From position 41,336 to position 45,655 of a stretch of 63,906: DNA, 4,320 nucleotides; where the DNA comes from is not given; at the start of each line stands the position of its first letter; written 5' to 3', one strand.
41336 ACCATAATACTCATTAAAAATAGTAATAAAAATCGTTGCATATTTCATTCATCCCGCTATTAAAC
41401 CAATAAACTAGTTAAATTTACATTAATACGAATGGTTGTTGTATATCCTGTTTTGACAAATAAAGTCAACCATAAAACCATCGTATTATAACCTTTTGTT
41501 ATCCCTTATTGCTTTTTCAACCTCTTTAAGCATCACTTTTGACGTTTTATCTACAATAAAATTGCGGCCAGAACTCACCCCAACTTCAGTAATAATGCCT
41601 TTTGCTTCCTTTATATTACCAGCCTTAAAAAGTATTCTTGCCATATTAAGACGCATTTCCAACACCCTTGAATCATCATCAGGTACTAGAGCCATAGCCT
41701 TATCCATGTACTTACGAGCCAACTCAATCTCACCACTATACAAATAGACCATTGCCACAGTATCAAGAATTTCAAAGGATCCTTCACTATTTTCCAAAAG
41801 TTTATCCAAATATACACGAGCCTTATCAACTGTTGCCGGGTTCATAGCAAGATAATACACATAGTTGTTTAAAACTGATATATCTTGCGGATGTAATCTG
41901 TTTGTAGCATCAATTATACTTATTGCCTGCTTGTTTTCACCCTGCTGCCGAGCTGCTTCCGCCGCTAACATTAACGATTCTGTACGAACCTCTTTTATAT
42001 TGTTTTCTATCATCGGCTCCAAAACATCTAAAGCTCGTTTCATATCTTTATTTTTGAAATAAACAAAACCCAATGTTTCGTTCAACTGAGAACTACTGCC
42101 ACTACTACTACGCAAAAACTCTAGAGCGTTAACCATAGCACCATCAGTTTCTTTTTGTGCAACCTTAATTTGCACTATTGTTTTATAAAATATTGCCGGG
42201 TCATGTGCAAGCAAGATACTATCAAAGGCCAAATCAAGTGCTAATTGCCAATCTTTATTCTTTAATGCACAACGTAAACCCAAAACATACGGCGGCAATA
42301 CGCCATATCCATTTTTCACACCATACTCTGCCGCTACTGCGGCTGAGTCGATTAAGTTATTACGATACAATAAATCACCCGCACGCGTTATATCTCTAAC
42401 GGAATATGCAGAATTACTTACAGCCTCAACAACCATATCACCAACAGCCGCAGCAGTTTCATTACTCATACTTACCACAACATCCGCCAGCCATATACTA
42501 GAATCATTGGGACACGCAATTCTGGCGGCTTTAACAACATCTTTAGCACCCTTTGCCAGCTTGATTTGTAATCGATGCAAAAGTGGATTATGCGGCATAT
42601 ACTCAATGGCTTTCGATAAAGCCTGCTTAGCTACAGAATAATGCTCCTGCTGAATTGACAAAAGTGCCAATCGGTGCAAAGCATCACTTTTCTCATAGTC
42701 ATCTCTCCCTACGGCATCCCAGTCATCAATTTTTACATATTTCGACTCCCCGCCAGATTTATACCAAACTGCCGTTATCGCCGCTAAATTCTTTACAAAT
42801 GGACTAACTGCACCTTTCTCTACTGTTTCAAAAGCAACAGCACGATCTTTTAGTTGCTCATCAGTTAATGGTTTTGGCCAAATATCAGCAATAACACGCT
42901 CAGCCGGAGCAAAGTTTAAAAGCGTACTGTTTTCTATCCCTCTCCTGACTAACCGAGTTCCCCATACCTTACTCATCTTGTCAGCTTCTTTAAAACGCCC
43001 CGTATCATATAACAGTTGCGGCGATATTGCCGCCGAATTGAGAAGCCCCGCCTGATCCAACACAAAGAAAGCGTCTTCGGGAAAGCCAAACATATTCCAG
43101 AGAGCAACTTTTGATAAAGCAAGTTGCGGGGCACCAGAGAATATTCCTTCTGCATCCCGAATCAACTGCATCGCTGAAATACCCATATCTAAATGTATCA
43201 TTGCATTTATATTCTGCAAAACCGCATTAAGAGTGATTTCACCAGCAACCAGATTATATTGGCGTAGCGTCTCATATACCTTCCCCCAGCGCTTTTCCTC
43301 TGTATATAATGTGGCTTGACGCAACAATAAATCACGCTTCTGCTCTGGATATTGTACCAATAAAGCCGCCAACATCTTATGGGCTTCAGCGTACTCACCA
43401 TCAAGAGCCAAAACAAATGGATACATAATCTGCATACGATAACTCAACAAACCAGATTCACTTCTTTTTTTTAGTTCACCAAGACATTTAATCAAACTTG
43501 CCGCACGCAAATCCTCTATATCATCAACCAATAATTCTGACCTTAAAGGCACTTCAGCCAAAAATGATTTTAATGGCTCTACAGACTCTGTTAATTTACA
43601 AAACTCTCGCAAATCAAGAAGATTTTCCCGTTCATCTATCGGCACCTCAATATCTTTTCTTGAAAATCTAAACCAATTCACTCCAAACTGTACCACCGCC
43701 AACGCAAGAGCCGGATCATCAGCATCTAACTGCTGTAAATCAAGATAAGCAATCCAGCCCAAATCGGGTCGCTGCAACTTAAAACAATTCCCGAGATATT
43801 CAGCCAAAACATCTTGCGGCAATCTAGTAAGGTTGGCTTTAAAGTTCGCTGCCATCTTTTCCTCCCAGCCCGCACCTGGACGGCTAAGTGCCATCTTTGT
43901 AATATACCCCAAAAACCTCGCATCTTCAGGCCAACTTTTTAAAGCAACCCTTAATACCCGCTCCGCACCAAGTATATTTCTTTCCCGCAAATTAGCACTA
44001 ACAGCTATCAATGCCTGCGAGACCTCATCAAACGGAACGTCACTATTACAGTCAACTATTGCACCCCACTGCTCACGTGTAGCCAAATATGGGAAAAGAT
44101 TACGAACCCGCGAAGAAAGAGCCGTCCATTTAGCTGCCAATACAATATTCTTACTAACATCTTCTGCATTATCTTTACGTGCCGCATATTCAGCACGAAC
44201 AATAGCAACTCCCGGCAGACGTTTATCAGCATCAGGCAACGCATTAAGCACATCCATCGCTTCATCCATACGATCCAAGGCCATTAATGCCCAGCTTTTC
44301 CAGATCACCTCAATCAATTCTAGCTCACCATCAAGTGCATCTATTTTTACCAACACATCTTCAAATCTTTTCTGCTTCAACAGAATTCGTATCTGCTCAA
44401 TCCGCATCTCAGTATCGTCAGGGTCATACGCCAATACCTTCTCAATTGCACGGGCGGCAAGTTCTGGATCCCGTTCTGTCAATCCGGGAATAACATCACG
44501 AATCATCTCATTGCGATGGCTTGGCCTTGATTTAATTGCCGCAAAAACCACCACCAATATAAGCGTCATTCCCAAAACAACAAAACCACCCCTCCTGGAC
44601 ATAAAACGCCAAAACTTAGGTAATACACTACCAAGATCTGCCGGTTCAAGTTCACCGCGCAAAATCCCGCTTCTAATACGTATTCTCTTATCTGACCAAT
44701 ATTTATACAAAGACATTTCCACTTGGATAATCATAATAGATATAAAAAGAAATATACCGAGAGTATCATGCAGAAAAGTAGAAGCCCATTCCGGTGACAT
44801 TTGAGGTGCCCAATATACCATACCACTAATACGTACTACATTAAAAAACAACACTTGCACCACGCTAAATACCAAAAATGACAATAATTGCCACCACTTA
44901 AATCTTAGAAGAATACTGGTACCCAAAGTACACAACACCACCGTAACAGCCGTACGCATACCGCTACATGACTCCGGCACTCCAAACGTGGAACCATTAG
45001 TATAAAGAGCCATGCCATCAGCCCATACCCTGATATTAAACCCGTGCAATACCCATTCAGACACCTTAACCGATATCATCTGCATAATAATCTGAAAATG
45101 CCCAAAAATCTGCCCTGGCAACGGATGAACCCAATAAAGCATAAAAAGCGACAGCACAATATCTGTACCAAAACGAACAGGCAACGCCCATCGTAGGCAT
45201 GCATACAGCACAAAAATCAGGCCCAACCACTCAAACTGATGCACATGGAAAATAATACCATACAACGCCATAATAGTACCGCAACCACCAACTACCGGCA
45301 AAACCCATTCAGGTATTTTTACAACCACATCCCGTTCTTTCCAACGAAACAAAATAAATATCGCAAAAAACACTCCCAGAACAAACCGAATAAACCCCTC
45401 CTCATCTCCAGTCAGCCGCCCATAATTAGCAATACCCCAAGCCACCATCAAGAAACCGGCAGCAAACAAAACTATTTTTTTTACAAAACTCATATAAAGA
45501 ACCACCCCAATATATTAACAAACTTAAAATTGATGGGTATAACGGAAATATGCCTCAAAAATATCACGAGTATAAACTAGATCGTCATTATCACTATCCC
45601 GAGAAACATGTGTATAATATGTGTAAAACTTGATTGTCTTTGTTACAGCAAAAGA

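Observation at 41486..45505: Exosortase fused in a single ~1335-aa ORF to a ~1000-aa TPR array (EpsH-like plus PrsT-like in one polypeptide)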

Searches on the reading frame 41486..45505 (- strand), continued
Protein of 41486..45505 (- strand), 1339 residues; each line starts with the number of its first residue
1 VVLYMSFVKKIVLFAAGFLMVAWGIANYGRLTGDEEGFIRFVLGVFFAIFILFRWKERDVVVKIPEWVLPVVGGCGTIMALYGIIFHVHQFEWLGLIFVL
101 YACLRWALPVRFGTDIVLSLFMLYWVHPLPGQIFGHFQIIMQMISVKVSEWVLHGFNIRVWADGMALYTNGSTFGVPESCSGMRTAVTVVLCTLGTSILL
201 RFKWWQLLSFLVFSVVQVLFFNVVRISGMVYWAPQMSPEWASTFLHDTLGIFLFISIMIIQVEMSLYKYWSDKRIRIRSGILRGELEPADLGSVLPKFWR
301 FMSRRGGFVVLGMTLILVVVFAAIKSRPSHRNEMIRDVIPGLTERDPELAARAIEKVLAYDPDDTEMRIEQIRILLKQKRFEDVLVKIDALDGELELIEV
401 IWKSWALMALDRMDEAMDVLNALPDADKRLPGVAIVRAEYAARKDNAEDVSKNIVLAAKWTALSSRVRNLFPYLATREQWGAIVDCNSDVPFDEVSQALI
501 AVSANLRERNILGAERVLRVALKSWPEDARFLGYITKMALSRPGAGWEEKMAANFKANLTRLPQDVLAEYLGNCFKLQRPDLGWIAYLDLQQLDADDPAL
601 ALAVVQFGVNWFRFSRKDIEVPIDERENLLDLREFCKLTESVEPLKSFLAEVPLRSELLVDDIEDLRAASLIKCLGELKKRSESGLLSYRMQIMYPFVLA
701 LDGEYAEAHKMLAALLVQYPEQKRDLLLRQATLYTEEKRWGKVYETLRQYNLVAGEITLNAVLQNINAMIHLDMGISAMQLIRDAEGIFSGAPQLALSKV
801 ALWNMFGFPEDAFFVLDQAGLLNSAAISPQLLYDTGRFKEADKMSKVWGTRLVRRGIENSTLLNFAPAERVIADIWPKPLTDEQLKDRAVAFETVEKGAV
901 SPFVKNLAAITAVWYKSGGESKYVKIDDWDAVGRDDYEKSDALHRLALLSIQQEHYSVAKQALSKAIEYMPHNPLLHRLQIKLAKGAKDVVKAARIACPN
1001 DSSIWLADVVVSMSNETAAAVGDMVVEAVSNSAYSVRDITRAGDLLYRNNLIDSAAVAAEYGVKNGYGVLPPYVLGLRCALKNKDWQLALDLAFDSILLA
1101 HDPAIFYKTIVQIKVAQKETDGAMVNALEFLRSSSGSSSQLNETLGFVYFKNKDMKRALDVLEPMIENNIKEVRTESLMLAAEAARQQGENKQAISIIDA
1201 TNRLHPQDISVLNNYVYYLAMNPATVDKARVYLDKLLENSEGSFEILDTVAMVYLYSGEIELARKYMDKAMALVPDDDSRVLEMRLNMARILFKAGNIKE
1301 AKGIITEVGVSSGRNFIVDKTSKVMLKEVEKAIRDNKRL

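Call 53: predict_structure(alignment_id=A2)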
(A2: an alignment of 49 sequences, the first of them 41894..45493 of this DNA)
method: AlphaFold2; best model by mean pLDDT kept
length: 1200 residues; sequences in the alignment: 49
mean_pLDDT: 87.5   pTM: 0.57
mean pLDDT of the five models: 87.5, 85.3, 85.2, 84.0, 83.1
residues with pLDDT >= 90: 530; 70-90: 618; 50-70: 51; < 50: 1
segments of 3 or more residues with pLDDT < 50: none
pLDDT, mean of each block of 10 residues (from residue 1): 81 86 75 80 88 65 84 89 85 90 82 88 65 81 90 88 81 69 85 88 88 89 87 77 83 89 86 77 59 71 80 83 86 85 86 88 89 88 85 87 87 87 86 89 85 89 91 82 89 93 82 93 92 84 89 92 92 91 94 94 91 77 78 89 90 85 93 95 91 92 93 89 93 94 90 82 94 94 77 93 93 87 90 91 83 81 92 91 95 93 95 83 94 96 94 95 96 95 94 95 94 84 94 96 94 96 94 95 95 90 92 87 87 75 90 89 83 89 90 83
secondary structure, 60 per line:
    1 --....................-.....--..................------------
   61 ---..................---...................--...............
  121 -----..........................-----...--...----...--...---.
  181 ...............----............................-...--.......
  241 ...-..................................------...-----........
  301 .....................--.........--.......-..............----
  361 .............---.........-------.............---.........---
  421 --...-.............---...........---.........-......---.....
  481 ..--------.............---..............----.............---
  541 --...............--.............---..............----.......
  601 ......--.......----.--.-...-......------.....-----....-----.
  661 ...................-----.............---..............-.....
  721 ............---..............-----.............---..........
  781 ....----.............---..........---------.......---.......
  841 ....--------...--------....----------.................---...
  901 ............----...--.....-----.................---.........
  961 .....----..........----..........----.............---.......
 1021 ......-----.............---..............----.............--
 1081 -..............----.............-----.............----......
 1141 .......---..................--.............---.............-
elements in order (helices of 4 or more, strands of 3 or more residues): H3-22 H24-28 H31-48 H64-81 H85-103 H106-120 H126-151 E157-159 E162-164 E169-171 H180-195 H200-227 H234-243 H245-278 H293-321 H324-332 H335-341 H343-356 H361-373 H377-385 H393-405 H409-417 H427-439 H443-453 H457-465 H467-472 H476-482 H491-503 H507-520 H525-537 H543-557 H560-572 H576-589 H594-606 E609-611 H612-615 E625-627 H629-634 H641-645 H651-654 H660-679 H685-697 H701-714 H716-732 H736-749 H755-767 H771-784 H789-801 H805-814 H824-830 H834-844 H864-867 H878-894 H898-912 H922-926 H932-948 H952-965 H970-979 H984-993 H998-1010 H1014-1026 H1032-1044 H1048-1061 H1066-1078 H1082-1095 H1100-1112 H1118-1130 H1135-1147 H1151-1168 H1171-1183 H1187-1199

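Call 57: fold_search(model_id=the predicted structure, library=pdb)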
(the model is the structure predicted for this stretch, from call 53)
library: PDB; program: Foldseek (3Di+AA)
matches with E <= 10: 1380; with E <= 0.001: 165
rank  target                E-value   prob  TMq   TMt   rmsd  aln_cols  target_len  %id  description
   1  4buj_B                1.1e-09  1.00  0.16  0.15  33.4      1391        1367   12  Crystal structure of the S. cerevisiae Ski2-3-8 complex (released 2013-08-28)
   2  8bbg_D                1.1e-08  1.00  0.22  0.20  22.6      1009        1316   11  Structure of the IFT-A complex; anterograde IFT-A train model (released 2022-12-21)
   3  4buj_F                2.0e-08  1.00  0.16  0.15  33.3      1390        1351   12  Crystal structure of the S. cerevisiae Ski2-3-8 complex (released 2013-08-28)
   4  8fgw_D                4.3e-08  1.00  0.16  0.15  33.0      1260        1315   10  Human IFT-A complex structures provide molecular insights into ciliary transport (released 2023-02-22)
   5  7qdz_B                4.6e-08  1.00  0.13  0.13  31.4      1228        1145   11  80S-bound human SKI complex in the closed state (released 2022-02-09)
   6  7xn7_q                6.9e-08  1.00  0.13  0.16  26.4       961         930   13  RNA polymerase II elongation complex containing Spt4/5, Elf1, Spt6, Spn1 and Paf1C (released 2022-09-07)
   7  8q9t_E                2.9e-07  1.00  0.16  0.17  25.9       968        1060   12  CryoEM structure of a S. Cerevisiae Ski238 complex bound to RNA (released 2023-11-29)
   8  7qdr_B                3.5e-07  1.00  0.13  0.13  31.3      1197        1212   10  Apo human SKI complex in the closed state (released 2022-02-02)
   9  9g8r_B                3.6e-07  1.00  0.16  0.16  23.8      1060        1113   13  human SKI7-SKI238 complex in the open state (released 2024-10-16)
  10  7dkh_A                3.8e-07  1.00  0.12  0.16  30.8      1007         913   11  Crystal structure of the Ctr9/Paf1/Cdc73/Rtf1 quaternary complex (released 2021-11-24)
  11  7qds_B                4.6e-07  1.00  0.17  0.19  25.8      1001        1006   12  Apo human SKI complex in the open state (released 2022-02-02)
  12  8r0a_N                5.1e-07  1.00  0.11  0.16  41.3       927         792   11  Cryo-EM structure of the cross-exon pre-B+5'ss complex (released 2024-05-22)
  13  8hmd_C                5.8e-07  1.00  0.15  0.14  32.2      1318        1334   10  base module state 2 of Tetrahymena IFT-A (released 2023-06-14)
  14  9hvq_Q                9.5e-07  1.00  0.18  0.23  19.9       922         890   10  Structure of the transcribing Pol II-DSIF-PAF-SPT6-RECQL5 complex (released 2025-07-16)
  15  7dkh_I                9.5e-07  1.00  0.14  0.17  30.4       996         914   11  Crystal structure of the Ctr9/Paf1/Cdc73/Rtf1 quaternary complex (released 2021-11-24)
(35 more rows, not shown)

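Call 81: search_protein_families(library=ncbifam, alignment_id=A1, max_evalue=0.00001)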
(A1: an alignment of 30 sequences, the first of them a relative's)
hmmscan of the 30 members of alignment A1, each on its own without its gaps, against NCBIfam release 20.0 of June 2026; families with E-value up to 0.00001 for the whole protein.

A. member 1, P0001 (1335 aa): 13 families
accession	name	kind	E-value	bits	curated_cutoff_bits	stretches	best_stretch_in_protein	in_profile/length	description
TIGR02917.1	PEP_TPR_lipo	equivalog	2.1e-23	82.2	312.2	1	1105-1303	708-896/899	XrtA/PEP-CTERM system TPR-repeat protein PrsT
TIGR03109.2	exosort_XrtA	exception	2.2e-18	66.6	208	1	44-258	39-253/261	exosortase A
TIGR04152.1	exosort_VPLPA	exception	2.3e-14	53.4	400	1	44-270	20-249/486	VPLPA-CTERM-specific exosortase XrtD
TIGR02602.1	8TM_EpsH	subfamily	8.7e-14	51.6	105.55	1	34-258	10-234/241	exosortase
TIGR04178.1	exo_archaeo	signature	1.2e-12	48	23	1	172-256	3-86/97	exosortase/archaeosortase family protein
TIGR02521.1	type_IV_pilW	equivalog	1.2e-12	47.9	154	1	1135-1302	31-193/234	type IV pilus biogenesis/stability protein PilW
NF052415.1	T3SS_chap_SctY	equivalog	8.1e-12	45.6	70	0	1127-1194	32-100/106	type III secretion apparatus assembly chaperone SctY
NF040959.1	MamA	equivalog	2.3e-10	40.3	200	0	1146-1273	48-172/204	magnetosome protein MamA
NF035943.2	exosort_XrtV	exception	1.1e-09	37.9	313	1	51-255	51-257/270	exosortase V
NF038142.1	exosort_XrtW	exception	1e-07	30.7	425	1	49-270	46-267/494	exosortase W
TIGR04476.1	exosort_XrtN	exception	1.5e-07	31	200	1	40-256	34-238/406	exosortase N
NF052312.1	T9SS_PorW_SprE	equivalog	7.2e-07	28.2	250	0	929-1026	321-414/716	type IX secretion system periplasmic lipoprotein PorW/SprE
NF012182.0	exosortase_XrtQ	exception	6.2e-06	25.9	270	0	137-253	133-247/256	exosortase Q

B. families by the number of members that match (of 30 scanned): 26 families (the first 25 are shown)
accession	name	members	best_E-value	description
TIGR02917.1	PEP_TPR_lipo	30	4.7e-32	XrtA/PEP-CTERM system TPR-repeat protein PrsT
TIGR04152.1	exosort_VPLPA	30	8e-22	VPLPA-CTERM-specific exosortase XrtD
TIGR03109.2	exosort_XrtA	30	2.9e-19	exosortase A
TIGR02602.1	8TM_EpsH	30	4.4e-15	exosortase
NF035943.2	exosort_XrtV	30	1.4e-13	exosortase V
TIGR04178.1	exo_archaeo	30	3.6e-13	exosortase/archaeosortase family protein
NF040959.1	MamA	28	1.8e-15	magnetosome protein MamA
NF038142.1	exosort_XrtW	26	2.3e-13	exosortase W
NF033464.1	cyanoexo_CrtC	25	1.5e-10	cyanoexosortase C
TIGR02521.1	type_IV_pilW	17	1.2e-12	type IV pilus biogenesis/stability protein PilW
NF052415.1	T3SS_chap_SctY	16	1.4e-12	type III secretion apparatus assembly chaperone SctY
TIGR03113.1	exosort_XrtB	15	4.2e-09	exosortase B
TIGR04476.1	exosort_XrtN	13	4.1e-12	exosortase N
TIGR00540.1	TPR_hemY_coli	4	1.2e-10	heme biosynthesis-associated TPR protein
NF033920.0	C39_PA2778_fam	4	1.4e-07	PA2778 family cysteine peptidase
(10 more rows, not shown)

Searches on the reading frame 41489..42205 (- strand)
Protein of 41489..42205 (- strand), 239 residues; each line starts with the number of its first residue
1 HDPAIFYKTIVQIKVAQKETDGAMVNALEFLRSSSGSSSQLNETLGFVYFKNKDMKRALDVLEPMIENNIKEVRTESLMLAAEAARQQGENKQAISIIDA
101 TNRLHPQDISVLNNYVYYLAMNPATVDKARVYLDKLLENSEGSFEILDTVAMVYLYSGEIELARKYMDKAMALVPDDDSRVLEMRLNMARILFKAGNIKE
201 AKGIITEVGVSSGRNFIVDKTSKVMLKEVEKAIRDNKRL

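Call 18: search_protein_families(library=ncbifam, proteins=[window:41489-42205:-], max_evalue=0.01)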
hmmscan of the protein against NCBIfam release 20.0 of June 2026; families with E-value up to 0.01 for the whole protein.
window:41489-42205:- (239 aa): 16 families
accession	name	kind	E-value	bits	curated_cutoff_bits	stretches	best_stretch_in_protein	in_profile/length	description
TIGR02917.1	PEP_TPR_lipo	equivalog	1.1e-20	73.2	312.2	1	11-207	710-896/899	XrtA/PEP-CTERM system TPR-repeat protein PrsT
TIGR02521.1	type_IV_pilW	equivalog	2.7e-12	46.7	154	1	39-207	31-194/234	type IV pilus biogenesis/stability protein PilW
NF052415.1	T3SS_chap_SctY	equivalog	1.4e-10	41.6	70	2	31-99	32-101/106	type III secretion apparatus assembly chaperone SctY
NF040959.1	MamA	equivalog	3.2e-07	30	200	2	25-113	91-177/204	magnetosome protein MamA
NF052400.1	M48_BAM_BepA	equivalog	9.1e-06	24.7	570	1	121-209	318-402/483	beta-barrel assembly-enhancing protease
TIGR03939.1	PGA_TPR_OMP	equivalog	1.2e-05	23.8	366.65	1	33-184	47-194/800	poly-beta-1,6 N-acetyl-D-glucosamine export porin PgaA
TIGR00540.1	TPR_hemY_coli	hypoth_equivalog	1.4e-05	24.1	142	0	71-113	148-190/385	heme biosynthesis-associated TPR protein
NF002725.1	PRK02603.1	equivalog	0.00016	21.7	143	0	136-203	64-127/173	photosystem I assembly protein Ycf3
NF052312.1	T9SS_PorW_SprE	equivalog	0.00055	18.7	250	1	34-202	174-348/716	type IX secretion system periplasmic lipoprotein PorW/SprE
TIGR02795.1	tol_pal_ybgF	equivalog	0.001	19.6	90.1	0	45-107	45-108/119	tol-pal system protein YbgF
NF008755.0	PRK11788.1-3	equivalog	0.0021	17.5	430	1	51-173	192-311/388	lipopolysaccharide assembly protein LapB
NF033920.0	C39_PA2778_fam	equivalog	0.0022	17.4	150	0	76-122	191-237/255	PA2778 family cysteine peptidase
NF008520.0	PRK11447.1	equivalog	0.0028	15.5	858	0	73-199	459-584/1157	cellulose synthase complex outer membrane protein BcsC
NF007302.0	PRK09782.1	equivalog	0.0036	15.3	1223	1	54-169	594-705/990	phage receptor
TIGR00756.2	PPR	repeat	0.0059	16.7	20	0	49-71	10-32/35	pentatricopeptide repeat protein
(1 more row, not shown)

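Call 71: search_dna_similar(query=window:41489-42205:-, collection=plasmids, mode=protein, max_evalue=0.001, max_rows=25)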
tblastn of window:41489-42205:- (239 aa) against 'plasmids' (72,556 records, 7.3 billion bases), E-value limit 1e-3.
Records with a match: 1; places in all: 1; records where one place covers at least 80% of the query: 0.
Best place of each record, by identity: <60% 1.
By first word of the organism name: Alloyangia 1.
By predicted mobility (MOB-suite, as given by PLSDB): non-mobilizable 1.
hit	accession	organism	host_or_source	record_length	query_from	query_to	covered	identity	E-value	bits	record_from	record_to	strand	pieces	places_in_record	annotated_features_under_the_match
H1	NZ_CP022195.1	Alloyangia pacifica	cell culture,oil-contaminated sediment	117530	87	191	44%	30.6%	4e-4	49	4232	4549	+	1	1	tetratricopeptide repeat protein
